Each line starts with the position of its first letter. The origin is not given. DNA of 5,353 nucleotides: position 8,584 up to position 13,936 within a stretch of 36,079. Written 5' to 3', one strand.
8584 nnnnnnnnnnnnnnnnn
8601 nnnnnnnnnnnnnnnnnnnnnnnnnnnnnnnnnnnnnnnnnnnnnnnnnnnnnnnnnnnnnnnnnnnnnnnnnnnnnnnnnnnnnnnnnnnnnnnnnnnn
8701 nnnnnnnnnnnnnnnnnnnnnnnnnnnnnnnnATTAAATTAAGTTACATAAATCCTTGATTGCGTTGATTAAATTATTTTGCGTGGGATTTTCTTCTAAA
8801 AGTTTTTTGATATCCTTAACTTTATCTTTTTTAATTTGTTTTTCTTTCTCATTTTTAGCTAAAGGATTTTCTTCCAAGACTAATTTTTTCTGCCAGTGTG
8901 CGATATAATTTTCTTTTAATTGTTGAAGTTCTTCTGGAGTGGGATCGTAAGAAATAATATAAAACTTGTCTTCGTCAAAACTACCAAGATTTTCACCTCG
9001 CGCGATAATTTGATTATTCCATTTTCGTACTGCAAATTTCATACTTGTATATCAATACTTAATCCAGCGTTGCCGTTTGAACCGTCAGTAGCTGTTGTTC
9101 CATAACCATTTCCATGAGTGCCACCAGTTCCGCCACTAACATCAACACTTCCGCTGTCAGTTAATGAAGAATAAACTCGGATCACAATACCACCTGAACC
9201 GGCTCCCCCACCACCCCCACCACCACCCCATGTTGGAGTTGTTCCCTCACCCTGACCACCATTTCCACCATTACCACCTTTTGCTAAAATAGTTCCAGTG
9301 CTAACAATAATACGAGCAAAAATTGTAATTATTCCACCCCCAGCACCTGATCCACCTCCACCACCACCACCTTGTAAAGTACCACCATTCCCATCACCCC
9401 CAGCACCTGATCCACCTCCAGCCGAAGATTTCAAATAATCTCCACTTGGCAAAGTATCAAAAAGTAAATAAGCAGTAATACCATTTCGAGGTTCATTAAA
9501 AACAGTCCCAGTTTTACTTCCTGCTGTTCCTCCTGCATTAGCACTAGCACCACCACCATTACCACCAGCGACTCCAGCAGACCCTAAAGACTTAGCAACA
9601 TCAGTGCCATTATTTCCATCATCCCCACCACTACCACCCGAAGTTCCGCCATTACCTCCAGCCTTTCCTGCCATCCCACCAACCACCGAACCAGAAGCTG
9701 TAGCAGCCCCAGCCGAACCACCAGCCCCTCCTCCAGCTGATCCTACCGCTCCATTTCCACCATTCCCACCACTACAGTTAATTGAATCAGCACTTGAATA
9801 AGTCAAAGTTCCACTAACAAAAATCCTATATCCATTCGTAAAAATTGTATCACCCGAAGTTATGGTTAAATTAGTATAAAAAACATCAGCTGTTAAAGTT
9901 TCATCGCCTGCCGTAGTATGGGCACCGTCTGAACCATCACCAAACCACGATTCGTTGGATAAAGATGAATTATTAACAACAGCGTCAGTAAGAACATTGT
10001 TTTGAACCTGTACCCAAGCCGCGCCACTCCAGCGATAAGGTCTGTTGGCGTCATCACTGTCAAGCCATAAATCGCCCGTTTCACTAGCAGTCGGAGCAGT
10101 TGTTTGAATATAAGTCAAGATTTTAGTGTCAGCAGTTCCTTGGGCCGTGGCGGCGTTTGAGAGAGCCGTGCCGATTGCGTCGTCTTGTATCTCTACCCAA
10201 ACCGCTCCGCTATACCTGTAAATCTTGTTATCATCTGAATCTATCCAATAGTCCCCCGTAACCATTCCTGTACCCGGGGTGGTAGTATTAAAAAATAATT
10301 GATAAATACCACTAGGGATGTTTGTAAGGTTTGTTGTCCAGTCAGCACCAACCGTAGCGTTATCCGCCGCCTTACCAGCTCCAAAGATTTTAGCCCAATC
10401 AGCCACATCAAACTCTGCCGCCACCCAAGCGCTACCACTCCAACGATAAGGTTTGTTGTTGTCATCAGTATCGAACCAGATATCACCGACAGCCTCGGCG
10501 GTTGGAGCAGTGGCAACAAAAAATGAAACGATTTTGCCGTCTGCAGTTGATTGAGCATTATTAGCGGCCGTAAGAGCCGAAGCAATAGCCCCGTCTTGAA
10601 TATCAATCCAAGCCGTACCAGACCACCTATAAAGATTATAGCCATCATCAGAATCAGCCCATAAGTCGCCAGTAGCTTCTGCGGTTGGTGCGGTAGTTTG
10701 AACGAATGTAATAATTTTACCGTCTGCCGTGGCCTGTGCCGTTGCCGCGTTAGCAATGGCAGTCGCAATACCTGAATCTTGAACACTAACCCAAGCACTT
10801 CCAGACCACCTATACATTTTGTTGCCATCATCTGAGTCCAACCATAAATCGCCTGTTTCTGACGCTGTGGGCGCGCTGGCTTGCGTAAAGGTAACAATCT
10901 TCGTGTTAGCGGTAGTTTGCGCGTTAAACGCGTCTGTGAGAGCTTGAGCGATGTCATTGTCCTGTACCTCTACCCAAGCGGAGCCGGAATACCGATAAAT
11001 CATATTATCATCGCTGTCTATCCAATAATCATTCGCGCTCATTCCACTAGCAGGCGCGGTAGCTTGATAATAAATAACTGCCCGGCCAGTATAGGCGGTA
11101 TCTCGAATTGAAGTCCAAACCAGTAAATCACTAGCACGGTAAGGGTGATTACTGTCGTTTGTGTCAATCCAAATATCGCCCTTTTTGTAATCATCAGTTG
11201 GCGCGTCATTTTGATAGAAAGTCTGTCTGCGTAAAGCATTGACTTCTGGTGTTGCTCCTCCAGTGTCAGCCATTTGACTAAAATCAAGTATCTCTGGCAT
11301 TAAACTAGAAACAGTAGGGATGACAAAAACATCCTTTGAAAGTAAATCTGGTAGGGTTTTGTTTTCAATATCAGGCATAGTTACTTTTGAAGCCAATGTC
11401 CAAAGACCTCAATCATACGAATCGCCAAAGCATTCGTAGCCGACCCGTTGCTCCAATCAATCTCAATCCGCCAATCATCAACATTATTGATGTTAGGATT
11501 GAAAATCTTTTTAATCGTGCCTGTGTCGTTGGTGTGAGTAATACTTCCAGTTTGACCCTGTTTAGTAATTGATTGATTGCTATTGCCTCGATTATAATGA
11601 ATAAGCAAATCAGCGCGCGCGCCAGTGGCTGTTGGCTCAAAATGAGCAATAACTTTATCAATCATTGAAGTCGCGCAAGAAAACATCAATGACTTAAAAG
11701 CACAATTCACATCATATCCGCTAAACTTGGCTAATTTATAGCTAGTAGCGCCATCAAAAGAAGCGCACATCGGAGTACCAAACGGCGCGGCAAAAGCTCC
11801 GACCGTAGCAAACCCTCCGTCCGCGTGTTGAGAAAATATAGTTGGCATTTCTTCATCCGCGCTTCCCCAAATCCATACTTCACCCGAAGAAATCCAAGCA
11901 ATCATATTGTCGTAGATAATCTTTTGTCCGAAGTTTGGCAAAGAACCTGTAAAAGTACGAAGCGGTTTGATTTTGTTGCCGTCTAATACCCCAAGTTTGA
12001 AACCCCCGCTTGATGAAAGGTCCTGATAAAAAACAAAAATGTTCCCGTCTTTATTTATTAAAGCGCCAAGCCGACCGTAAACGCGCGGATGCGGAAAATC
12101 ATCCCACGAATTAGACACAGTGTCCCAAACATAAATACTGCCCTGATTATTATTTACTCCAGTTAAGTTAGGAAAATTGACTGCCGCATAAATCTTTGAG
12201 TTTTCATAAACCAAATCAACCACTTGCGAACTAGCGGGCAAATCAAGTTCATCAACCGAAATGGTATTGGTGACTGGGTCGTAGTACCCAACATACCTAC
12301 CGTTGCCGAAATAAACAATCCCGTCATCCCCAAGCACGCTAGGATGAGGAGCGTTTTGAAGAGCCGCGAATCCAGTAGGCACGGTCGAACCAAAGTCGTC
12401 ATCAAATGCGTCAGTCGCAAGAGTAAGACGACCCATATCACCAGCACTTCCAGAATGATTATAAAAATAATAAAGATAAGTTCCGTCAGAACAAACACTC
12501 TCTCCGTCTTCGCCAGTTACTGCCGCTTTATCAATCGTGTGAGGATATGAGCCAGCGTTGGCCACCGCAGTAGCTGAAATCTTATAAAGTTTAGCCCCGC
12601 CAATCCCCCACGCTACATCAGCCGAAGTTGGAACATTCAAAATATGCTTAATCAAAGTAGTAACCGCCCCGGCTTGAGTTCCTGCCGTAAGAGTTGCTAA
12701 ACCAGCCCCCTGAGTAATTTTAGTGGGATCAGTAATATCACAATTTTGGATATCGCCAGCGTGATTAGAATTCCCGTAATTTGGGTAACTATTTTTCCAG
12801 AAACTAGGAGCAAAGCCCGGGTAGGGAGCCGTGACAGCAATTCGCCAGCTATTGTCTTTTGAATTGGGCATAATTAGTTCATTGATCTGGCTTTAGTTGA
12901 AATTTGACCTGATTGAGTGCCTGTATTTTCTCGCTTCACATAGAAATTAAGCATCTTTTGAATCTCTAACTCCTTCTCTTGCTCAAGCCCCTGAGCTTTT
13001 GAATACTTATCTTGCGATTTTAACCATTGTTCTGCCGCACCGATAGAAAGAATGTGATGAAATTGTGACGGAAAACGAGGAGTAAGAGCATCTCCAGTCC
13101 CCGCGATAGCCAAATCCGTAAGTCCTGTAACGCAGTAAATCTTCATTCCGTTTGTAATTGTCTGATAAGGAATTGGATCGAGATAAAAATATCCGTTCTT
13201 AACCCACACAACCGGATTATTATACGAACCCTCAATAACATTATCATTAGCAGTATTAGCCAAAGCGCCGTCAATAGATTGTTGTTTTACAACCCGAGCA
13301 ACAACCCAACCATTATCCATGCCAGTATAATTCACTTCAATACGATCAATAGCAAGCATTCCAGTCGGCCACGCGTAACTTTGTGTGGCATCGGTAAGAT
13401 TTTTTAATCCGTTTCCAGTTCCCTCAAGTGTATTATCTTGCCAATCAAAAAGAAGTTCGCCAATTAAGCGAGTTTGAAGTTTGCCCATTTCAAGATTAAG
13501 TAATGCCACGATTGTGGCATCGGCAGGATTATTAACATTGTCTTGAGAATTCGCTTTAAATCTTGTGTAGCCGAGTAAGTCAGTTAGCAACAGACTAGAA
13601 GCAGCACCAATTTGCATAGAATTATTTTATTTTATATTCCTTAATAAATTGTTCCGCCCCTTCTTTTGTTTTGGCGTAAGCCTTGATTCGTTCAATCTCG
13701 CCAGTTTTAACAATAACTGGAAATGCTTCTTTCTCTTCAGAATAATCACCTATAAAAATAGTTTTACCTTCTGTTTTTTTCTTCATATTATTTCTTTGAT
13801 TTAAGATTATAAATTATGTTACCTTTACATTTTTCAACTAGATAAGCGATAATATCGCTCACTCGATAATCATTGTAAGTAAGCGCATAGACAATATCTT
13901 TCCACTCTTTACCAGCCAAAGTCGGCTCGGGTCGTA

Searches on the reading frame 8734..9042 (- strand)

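Call 7: search_protein_families(library=pfam, proteins=[window:8734-9042:-], max_evalue=0.01)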
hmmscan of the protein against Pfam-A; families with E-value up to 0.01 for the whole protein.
window:8734-9042:- (102 aa): 1 family
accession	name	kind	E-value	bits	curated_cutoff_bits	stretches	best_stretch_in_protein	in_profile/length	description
PF05184.20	SapB_1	-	0.00067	20.1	25.2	1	75-101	10-36/38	Saposin-like type B, region 1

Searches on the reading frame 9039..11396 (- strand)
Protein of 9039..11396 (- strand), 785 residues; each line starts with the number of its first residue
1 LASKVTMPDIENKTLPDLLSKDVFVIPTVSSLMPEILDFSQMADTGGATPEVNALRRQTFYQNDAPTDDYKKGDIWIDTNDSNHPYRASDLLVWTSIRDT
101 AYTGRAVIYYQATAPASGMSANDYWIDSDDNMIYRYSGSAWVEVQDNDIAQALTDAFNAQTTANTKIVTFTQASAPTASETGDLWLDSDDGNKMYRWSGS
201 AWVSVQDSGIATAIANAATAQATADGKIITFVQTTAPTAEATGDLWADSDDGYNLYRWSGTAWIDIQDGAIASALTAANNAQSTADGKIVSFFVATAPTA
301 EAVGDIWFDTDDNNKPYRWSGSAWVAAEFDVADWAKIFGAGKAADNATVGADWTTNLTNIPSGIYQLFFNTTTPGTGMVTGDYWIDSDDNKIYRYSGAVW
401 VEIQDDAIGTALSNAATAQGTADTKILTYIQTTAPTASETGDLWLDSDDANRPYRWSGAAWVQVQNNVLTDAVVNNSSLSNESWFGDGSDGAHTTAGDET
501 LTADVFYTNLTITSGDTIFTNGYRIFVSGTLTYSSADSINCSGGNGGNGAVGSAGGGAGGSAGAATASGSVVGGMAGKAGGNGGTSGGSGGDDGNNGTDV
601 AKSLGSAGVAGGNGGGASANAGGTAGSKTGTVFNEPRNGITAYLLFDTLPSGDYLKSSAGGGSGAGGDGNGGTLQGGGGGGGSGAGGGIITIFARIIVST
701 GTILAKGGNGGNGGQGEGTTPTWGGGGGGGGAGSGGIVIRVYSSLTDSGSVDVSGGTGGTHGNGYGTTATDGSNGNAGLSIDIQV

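Call 4: search_protein_families(library=pfam, proteins=[window:9039-11396:-], max_evalue=0.1)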
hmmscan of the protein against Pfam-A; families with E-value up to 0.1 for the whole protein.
window:9039-11396:- (785 aa): 3 families
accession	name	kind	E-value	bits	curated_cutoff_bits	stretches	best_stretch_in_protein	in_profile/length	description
PF19446.4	DUF5984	-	0.03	14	23.8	0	380-406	29-55/245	Family of unknown function (DUF5984)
PF18492.6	ORF_2_N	-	0.037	14.6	29.2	0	368-412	25-69/122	Open reading frame 2 N-terminal domain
PF25687.1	Mycobacteriophage_Gene3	-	0.041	14.4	27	0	132-155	46-69/83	Mycobacteriophage Gene 3 protein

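Call 5: search_protein_families(library=phrogs, proteins=[window:9039-11396:-], max_evalue=0.1)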
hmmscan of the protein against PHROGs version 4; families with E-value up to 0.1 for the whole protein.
window:9039-11396:- (785 aa): 8 families
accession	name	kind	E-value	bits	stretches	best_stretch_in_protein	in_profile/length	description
phrog_25191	-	unknown function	4e-27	95.5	5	167-223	539-596/855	-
phrog_33754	-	unknown function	1.5e-20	74.4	5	272-332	91-152/555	-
phrog_16381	-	unknown function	2.7e-08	32.2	3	201-252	1629-1679/2681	-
phrog_8309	-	unknown function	2.2e-06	28.1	0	106-165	17-75/312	-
phrog_15439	-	other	0.00012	23.1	0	172-211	75-113/290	peptidase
phrog_20787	-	head and packaging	0.0057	17.8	0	294-327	30-62/67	virion structural protein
phrog_29569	-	unknown function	0.061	14.4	0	402-461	88-142/150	-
phrog_11315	-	unknown function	0.092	12.7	0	249-279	222-253/384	-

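Call 103: search_solved_structures(query=window:9039-11396:-, max_evalue=0.1)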
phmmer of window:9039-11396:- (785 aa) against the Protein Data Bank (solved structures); distinct sequences matched with E-value up to 0.1: 3.
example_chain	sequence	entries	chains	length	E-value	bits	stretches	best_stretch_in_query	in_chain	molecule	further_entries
9dbd_A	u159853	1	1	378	0.0039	18.7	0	650-686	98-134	Tet4 Variant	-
9dbf_A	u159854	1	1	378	0.0039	18.7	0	650-686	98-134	Tet4 Variant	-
5m2s_B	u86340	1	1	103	0.04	15.3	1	469-532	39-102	Doc8: Type I dockerin repeat domain from family 9 glycoside hydrolase WP_009982745[Ruminoc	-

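Call 111: search_protein_families(library=ncbifam, proteins=[window:9039-11396:-], max_evalue=0.01)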
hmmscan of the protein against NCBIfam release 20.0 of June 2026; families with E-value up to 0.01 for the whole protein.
window:9039-11396:- (785 aa): 1 family
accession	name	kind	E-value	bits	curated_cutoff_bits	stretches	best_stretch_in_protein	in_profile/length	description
TIGR03421.1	FeS_CyaY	equivalog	0.0015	18.4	53.25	0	183-223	58-99/104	iron donor protein CyaY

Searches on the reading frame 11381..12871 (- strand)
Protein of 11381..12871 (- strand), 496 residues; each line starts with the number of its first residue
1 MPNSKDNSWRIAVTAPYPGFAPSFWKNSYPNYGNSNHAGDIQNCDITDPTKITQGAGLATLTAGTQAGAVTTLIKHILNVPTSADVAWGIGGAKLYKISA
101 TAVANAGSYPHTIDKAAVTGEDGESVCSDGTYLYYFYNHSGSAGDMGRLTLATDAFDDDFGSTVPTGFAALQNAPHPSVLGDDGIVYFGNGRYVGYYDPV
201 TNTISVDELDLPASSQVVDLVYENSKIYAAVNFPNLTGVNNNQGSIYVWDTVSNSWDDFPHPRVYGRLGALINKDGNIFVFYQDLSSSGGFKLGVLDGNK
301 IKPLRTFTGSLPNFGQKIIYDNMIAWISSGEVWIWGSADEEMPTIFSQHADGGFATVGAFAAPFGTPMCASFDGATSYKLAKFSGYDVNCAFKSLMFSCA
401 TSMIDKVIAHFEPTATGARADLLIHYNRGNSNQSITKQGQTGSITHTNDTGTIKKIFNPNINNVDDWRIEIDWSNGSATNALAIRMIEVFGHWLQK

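Call 4: search_protein_families(library=pfam, proteins=[window:11381-12871:-], max_evalue=0.1)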
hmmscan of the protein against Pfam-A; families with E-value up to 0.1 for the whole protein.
window:11381-12871:- (496 aa): 0 families

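Call 5: search_protein_families(library=phrogs, proteins=[window:11381-12871:-], max_evalue=0.1)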
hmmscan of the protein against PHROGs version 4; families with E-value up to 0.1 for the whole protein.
window:11381-12871:- (496 aa): 0 families

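Call 104: search_solved_structures(query=window:11381-12871:-, max_evalue=0.1)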
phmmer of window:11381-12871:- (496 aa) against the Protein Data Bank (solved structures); distinct sequences matched with E-value up to 0.1: 0.

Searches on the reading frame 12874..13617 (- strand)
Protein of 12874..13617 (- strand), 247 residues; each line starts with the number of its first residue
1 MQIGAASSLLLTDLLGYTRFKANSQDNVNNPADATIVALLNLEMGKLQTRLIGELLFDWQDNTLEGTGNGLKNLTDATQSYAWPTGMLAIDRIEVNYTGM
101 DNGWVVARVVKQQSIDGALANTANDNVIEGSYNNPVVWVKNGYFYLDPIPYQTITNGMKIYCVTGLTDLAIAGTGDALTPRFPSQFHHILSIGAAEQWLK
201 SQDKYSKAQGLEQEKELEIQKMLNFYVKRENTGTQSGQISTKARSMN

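Call 4: search_protein_families(library=pfam, proteins=[window:12874-13617:-], max_evalue=0.1)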
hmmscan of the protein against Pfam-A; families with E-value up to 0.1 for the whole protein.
window:12874-13617:- (247 aa): 1 family
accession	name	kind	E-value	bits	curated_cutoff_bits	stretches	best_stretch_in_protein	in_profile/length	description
PF24175.2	SU10_adaptor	-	9.8e-10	39.6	27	1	30-222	18-181/194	SU10 adaptor protein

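Call 5: search_protein_families(library=phrogs, proteins=[window:12874-13617:-], max_evalue=0.1)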
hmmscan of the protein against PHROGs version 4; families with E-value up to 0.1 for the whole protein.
window:12874-13617:- (247 aa): 0 families

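Call 105: search_solved_structures(query=window:12874-13617:-, max_evalue=0.1)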
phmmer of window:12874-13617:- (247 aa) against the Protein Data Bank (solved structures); distinct sequences matched with E-value up to 0.1: 0.

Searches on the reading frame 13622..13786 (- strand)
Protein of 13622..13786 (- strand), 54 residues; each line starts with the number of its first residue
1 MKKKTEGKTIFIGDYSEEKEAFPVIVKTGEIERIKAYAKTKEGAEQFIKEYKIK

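Call 4: search_protein_families(library=pfam, proteins=[window:13622-13786:-], max_evalue=0.1)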
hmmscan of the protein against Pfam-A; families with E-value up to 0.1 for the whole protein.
window:13622-13786:- (54 aa): 1 family
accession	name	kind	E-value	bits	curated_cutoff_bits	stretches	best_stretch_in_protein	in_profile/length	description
PF09121.15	Tower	-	0.004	17.7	25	1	1-21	1-21/42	Tower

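Call 5: search_protein_families(library=phrogs, proteins=[window:13622-13786:-], max_evalue=0.1)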
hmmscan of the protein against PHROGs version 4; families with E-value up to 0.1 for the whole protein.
window:13622-13786:- (54 aa): 1 family
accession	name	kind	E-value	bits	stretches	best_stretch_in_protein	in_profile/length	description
phrog_19073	-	unknown function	0.066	14.4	1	24-53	59-90/116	-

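Call 111: search_protein_families(library=ncbifam, proteins=[window:13622-13786:-], max_evalue=0.01)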
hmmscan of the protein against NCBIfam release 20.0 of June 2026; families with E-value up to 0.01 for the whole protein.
window:13622-13786:- (54 aa): 0 families

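Call 112: search_protein_families(library=padloc, proteins=[window:13622-13786:-], max_evalue=0.01)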
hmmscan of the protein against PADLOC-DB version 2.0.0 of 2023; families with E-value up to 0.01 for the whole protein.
window:13622-13786:- (54 aa): 0 families
